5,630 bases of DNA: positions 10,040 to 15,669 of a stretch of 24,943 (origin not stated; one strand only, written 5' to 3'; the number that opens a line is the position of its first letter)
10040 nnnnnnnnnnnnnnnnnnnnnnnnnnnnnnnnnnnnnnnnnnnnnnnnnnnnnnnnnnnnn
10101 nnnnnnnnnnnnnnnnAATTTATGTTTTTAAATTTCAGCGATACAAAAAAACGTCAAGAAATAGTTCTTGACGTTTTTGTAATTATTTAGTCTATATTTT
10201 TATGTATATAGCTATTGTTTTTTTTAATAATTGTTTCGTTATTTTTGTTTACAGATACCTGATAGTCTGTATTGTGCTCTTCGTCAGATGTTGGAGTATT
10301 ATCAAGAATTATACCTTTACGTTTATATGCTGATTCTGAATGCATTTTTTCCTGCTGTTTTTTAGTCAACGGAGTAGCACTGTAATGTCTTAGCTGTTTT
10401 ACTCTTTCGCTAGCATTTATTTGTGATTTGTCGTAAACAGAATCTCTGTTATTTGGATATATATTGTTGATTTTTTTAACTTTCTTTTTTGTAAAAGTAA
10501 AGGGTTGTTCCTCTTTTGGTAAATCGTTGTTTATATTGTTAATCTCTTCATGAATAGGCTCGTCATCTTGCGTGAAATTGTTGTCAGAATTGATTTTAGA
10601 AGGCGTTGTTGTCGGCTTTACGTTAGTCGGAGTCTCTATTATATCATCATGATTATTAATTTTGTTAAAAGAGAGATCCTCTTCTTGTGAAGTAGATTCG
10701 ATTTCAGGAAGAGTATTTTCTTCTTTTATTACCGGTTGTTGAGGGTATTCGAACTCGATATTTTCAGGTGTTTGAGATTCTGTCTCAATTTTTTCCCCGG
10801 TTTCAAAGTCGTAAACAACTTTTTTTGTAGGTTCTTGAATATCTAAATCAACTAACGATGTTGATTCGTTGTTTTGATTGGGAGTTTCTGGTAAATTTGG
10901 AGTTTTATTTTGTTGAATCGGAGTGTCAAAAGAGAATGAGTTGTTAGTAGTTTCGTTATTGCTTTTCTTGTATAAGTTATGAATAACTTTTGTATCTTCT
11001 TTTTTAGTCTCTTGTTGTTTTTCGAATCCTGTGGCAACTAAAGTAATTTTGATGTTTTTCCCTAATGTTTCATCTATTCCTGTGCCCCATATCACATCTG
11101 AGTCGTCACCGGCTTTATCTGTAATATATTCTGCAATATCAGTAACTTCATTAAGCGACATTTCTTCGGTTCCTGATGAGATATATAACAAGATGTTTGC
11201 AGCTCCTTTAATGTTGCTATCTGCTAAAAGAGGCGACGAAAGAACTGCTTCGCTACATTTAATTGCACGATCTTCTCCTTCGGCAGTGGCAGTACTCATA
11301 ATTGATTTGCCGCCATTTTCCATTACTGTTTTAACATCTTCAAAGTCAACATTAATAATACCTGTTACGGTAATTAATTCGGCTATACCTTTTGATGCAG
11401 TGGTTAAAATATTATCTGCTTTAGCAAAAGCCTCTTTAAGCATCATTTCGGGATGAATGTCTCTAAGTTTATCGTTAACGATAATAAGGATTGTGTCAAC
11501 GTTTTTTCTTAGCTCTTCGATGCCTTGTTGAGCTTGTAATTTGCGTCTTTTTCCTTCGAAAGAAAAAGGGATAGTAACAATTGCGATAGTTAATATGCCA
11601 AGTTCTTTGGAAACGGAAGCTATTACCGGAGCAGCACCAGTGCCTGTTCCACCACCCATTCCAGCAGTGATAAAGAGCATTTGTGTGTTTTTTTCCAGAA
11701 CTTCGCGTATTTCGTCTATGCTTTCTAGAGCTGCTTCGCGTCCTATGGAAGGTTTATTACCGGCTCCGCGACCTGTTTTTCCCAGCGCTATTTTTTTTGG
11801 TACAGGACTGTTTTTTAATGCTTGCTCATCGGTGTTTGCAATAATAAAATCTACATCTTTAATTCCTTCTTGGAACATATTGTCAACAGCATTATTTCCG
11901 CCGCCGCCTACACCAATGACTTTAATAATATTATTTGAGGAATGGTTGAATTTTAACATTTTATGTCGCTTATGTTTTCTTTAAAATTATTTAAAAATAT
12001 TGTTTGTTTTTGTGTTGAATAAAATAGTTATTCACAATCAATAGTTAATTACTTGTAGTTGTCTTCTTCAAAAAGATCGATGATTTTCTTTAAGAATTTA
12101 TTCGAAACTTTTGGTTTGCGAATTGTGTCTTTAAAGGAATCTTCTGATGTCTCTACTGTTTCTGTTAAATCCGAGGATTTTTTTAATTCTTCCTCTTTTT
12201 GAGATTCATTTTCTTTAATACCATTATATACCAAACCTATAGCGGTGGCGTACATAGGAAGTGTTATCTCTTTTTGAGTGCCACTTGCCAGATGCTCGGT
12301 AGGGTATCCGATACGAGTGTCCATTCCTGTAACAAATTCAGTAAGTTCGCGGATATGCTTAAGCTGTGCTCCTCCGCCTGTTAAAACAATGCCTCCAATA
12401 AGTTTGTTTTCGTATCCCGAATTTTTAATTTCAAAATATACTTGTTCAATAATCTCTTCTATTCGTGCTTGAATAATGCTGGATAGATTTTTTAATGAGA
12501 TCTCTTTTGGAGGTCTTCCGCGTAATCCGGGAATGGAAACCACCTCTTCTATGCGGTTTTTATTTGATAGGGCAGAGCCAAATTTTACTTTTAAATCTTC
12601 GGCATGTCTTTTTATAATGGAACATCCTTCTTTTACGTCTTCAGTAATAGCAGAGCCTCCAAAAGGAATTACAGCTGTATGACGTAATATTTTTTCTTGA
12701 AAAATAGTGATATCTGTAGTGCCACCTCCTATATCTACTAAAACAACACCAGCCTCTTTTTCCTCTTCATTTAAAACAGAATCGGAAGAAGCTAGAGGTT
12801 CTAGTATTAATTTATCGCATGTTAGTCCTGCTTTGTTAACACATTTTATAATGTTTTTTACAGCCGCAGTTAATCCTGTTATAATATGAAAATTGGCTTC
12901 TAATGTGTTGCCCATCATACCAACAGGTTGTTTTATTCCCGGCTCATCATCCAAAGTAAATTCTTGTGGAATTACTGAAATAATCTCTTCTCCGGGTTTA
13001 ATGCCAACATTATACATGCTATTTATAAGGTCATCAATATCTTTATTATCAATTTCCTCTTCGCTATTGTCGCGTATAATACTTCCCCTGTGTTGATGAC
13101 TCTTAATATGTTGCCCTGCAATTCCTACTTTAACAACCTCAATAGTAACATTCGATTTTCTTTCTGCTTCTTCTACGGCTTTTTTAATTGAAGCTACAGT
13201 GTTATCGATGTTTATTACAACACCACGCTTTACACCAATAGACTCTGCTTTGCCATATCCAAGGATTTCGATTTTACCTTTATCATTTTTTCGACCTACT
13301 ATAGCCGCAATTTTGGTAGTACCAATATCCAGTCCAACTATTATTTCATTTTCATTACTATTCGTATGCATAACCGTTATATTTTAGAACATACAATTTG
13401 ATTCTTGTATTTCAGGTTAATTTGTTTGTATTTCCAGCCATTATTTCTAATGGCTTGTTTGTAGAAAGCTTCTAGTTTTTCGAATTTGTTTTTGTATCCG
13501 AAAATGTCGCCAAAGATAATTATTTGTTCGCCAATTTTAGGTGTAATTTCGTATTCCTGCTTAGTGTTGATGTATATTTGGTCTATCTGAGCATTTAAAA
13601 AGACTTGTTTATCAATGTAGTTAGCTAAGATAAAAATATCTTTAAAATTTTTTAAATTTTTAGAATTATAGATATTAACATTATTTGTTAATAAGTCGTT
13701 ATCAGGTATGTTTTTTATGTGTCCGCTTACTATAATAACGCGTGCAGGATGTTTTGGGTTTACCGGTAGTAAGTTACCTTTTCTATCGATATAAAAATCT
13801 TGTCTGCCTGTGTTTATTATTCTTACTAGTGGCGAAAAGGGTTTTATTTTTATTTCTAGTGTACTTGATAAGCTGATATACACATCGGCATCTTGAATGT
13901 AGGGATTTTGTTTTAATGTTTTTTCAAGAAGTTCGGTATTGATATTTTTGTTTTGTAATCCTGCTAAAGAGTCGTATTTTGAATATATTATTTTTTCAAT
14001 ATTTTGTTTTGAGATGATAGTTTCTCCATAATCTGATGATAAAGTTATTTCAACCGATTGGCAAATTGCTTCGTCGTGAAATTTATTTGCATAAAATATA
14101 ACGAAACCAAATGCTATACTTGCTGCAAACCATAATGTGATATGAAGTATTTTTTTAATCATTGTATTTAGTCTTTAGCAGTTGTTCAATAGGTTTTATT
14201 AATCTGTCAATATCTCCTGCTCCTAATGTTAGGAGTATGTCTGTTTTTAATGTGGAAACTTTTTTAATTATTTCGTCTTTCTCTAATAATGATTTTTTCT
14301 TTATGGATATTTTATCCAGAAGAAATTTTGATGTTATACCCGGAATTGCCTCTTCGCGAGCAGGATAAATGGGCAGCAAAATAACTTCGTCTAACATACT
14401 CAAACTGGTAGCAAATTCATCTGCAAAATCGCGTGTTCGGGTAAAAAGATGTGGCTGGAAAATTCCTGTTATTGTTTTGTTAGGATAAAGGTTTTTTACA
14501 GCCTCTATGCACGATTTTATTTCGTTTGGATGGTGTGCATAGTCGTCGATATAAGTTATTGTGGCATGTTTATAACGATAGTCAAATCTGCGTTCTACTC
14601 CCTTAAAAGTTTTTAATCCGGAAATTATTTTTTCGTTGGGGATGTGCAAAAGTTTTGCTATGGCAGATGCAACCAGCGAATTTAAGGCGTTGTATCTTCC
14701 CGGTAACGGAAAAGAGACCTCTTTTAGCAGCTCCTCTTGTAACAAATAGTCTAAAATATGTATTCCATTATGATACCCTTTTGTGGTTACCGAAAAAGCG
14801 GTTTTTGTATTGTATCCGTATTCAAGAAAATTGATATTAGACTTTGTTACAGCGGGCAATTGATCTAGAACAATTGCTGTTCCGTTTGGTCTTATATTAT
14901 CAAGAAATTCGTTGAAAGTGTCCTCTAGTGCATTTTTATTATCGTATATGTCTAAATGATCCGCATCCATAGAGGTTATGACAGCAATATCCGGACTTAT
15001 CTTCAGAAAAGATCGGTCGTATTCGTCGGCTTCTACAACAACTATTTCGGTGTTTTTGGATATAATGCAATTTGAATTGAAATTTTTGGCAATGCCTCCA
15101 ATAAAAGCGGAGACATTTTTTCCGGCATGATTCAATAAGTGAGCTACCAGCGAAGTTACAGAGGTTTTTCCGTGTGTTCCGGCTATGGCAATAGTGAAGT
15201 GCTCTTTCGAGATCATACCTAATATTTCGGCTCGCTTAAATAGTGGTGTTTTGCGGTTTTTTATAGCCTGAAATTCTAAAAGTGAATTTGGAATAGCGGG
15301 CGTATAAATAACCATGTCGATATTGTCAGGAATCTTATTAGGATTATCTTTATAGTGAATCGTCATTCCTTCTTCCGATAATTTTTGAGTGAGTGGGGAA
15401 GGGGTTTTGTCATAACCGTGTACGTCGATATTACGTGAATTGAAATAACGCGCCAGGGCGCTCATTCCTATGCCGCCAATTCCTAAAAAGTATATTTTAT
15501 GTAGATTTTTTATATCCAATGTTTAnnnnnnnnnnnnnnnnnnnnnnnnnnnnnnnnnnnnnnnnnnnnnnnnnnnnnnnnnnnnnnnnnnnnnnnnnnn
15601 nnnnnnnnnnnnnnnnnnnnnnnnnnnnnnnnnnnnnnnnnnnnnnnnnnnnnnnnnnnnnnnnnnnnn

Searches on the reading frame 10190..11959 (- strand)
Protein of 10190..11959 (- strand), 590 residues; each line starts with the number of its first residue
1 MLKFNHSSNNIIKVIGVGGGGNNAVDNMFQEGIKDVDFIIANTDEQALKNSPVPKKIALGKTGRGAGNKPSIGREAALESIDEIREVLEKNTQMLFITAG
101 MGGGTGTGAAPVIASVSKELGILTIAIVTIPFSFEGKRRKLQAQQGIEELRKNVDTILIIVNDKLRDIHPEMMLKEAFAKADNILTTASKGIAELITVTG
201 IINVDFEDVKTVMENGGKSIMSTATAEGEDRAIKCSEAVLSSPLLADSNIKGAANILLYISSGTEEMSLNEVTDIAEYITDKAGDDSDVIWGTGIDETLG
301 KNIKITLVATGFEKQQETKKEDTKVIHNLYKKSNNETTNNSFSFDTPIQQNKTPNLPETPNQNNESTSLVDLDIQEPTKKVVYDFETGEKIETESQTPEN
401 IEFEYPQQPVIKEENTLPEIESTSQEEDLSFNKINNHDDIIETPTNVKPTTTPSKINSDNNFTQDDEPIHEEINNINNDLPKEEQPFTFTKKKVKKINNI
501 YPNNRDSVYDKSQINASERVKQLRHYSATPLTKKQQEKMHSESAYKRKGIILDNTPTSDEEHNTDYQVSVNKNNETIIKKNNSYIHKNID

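Call 69: search_protein_families(library=pfam, proteins=[window:10190-11959:-], max_evalue=0.00001)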
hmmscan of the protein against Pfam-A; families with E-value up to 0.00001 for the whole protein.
window:10190-11959:- (590 aa): 2 families
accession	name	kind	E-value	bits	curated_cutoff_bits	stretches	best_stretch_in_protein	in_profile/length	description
PF00091.31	Tubulin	-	6e-46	157.6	33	1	12-168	2-188/190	Tubulin/FtsZ family, GTPase domain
PF12327.13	FtsZ_C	-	4.5e-21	75.4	27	1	217-313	1-95/95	FtsZ family, C-terminal domain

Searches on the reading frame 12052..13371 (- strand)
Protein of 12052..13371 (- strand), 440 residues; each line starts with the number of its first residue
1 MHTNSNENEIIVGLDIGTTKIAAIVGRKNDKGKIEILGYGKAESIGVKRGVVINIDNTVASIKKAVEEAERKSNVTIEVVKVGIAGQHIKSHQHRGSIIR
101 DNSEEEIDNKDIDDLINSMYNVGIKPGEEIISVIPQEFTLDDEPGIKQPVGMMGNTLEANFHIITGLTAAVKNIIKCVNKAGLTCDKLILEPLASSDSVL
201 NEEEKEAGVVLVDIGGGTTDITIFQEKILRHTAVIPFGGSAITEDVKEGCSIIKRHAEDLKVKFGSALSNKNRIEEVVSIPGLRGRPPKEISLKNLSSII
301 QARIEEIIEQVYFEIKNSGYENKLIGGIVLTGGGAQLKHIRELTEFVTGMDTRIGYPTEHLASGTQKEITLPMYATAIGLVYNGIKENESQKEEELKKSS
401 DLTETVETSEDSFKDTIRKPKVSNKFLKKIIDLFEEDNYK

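Call 4: search_protein_families(library=pfam, proteins=[window:12052-13371:-])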
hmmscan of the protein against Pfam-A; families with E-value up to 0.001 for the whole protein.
window:12052-13371:- (440 aa): 6 families
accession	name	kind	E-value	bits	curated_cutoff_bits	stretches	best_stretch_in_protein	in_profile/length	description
PF14450.12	FtsA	-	4.9e-43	147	31.8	2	210-379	1-127/127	Cell division protein FtsA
PF02491.25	SHS2_FTSA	-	3.8e-26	91.7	25.4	1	86-165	1-79/79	SHS2 domain inserted in FTSA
PF06723.19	MreB_Mbl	-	2.2e-11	43.6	27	1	174-367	112-317/327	MreB/Mbl protein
PF11104.14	PilM_2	-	3.8e-08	33.1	27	0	175-262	142-235/340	Type IV pilus assembly protein PilM;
PF06277.17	EutA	-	5.3e-05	22.7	27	1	203-274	139-211/475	Ethanolamine utilisation protein EutA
PF00012.26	HSP70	-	0.00037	19.3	20.6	0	178-224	156-203/599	Hsp70 protein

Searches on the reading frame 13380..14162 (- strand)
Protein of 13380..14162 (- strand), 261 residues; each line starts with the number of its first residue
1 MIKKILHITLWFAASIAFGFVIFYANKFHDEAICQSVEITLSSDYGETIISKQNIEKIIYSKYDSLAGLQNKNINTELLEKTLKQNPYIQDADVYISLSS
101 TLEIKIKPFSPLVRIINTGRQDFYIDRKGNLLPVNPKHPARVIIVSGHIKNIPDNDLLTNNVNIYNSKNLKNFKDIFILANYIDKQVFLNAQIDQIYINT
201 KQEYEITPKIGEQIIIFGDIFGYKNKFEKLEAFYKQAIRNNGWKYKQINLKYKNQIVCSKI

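Call 4: search_protein_families(library=pfam, proteins=[window:13380-14162:-])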
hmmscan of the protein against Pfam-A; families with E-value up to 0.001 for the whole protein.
window:13380-14162:- (261 aa): 1 family
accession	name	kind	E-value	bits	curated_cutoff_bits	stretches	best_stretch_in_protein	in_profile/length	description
PF08478.15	POTRA_1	-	0.00071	20.3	23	0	73-107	33-67/69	POTRA domain, FtsQ-type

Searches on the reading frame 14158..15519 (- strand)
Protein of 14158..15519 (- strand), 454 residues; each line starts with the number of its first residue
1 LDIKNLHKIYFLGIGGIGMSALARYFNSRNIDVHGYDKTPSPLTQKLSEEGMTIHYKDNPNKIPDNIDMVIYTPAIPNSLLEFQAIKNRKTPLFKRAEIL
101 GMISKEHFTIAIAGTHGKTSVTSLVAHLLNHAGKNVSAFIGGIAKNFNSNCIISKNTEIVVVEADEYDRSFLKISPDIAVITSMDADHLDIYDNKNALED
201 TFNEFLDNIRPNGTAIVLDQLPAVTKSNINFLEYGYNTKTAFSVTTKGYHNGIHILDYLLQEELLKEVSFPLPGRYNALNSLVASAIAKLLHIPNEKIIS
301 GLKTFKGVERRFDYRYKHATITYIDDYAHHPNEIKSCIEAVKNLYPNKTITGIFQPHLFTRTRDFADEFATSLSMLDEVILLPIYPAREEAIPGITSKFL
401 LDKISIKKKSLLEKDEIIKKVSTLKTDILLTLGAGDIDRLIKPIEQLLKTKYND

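Call 4: search_protein_families(library=pfam, proteins=[window:14158-15519:-])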
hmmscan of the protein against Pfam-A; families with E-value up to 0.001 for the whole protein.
window:14158-15519:- (454 aa): 3 families
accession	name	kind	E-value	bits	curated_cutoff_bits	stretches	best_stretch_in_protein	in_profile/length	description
PF08245.18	Mur_ligase_M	-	2.5e-23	83.5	24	1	112-288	1-200/200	Mur ligase middle domain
PF01225.30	Mur_ligase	-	2.3e-16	60.4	21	1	8-106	1-93/95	Mur ligase family, catalytic domain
PF02875.26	Mur_ligase_C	-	9e-15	56.1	28.4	1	310-435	1-127/127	Mur ligase, glutamate ligase domain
